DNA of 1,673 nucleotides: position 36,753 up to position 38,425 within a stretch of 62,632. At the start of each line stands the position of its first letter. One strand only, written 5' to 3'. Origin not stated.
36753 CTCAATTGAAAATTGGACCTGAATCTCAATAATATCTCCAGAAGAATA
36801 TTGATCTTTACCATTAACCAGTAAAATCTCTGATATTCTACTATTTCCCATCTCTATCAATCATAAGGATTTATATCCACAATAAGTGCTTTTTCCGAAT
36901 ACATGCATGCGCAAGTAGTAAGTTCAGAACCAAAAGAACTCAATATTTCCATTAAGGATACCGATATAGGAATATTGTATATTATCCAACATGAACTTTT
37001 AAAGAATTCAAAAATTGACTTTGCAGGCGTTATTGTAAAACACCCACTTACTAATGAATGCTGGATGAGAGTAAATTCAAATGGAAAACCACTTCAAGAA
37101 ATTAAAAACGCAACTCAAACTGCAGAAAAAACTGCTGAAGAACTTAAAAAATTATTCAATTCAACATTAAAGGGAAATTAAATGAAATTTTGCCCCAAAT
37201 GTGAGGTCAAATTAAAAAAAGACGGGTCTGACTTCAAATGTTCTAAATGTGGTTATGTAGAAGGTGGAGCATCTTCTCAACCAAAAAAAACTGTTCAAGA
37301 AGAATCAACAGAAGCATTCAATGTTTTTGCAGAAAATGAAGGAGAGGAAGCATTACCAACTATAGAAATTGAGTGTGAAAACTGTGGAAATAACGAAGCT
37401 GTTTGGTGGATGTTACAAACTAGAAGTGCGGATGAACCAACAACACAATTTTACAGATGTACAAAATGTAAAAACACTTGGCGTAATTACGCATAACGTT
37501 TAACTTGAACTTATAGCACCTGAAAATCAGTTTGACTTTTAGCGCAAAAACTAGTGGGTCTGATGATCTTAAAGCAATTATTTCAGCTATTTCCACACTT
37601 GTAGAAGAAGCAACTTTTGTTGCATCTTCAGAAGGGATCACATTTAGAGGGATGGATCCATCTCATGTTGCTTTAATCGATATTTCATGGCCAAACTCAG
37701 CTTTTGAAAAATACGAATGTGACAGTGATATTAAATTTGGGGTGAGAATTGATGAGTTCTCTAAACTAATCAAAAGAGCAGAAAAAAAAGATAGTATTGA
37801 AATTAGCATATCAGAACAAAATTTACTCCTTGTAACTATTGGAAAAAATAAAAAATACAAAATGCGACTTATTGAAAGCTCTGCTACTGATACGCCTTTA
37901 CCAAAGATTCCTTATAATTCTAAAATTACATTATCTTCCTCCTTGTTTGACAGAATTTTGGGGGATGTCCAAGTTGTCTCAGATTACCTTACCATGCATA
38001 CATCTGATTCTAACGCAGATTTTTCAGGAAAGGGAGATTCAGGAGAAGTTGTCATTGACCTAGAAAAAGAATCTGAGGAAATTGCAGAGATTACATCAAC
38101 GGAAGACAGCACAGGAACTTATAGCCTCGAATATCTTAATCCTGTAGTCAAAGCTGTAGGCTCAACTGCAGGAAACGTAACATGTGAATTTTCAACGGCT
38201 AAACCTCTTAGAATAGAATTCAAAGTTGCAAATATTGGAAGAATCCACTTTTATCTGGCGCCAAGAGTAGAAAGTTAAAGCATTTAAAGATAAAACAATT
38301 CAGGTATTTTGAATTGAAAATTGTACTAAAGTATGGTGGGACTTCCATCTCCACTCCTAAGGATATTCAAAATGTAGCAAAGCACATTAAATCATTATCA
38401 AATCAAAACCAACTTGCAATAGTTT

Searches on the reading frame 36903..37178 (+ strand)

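Call 83: search_protein_families(library=pfam, proteins=[window:36903-37178:+], max_evalue=0.01)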
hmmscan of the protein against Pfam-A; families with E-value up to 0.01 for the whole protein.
window:36903-37178:+ (92 aa): 1 family
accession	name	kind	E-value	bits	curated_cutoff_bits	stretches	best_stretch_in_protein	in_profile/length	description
PF13656.11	RNA_pol_L_2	-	4e-16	58.9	27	1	13-83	2-74/75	RNA polymerase Rpb3/Rpb11 dimerisation domain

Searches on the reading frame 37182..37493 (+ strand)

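Call 83: search_protein_families(library=pfam, proteins=[window:37182-37493:+], max_evalue=0.01)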
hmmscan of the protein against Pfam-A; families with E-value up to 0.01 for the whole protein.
window:37182-37493:+ (104 aa): 8 families
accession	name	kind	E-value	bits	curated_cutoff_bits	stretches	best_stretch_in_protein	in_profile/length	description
PF01096.23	Zn_ribbon_TFIIS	-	1.6e-20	73.1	21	1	63-101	1-39/39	Transcription factor S-II (TFIIS)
PF09723.15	Zn_ribbon_8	-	0.0002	21.8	34.4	0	59-82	2-22/41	Zinc ribbon domain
PF24042.1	DUF7351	-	0.0003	21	31.2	1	4-101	4-105/177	Domain of unknown function (DUF7351)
PF13717.11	Zn_ribbon_4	-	0.0017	18.6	30.3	0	92-101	27-36/36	zinc-ribbon domain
PF23783.1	Zn_ribbon_TiaS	-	0.0023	18.1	27.3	0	3-28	3-30/41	TiaS C-terminal zinc ribbon domain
PF13248.11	Zn_ribbon_3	-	0.0045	16.9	27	0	2-11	17-26/26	zinc-ribbon domain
PF07282.18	Cas12f1-like_TNB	-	0.0061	17.1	26.3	0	3-26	30-49/60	Cas12f1-like, TNB domain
PF02150.21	Zn_ribbon_RPB9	-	0.0089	16.3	25.2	1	1-27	1-31/36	RNA polymerases M/15 Kd subunit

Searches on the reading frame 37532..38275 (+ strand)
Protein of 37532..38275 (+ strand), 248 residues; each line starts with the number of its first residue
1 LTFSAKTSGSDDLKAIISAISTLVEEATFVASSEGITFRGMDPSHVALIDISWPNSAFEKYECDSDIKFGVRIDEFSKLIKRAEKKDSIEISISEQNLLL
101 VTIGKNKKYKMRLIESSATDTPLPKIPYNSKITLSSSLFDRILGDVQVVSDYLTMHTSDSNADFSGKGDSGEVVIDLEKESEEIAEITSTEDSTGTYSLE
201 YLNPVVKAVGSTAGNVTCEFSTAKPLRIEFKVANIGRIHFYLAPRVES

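Call 83: search_protein_families(library=pfam, proteins=[window:37532-38275:+], max_evalue=0.01)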
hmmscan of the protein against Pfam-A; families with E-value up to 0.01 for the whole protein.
window:37532-38275:+ (248 aa): 2 families
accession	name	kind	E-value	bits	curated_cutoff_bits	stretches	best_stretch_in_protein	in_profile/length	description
PF00705.23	PCNA_N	-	1.7e-19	70.2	20.3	1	8-110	7-110/127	Proliferating cell nuclear antigen, N-terminal domain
PF02747.20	PCNA_C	-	1.4e-17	64.5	23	1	124-244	3-127/128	Proliferating cell nuclear antigen, C-terminal domain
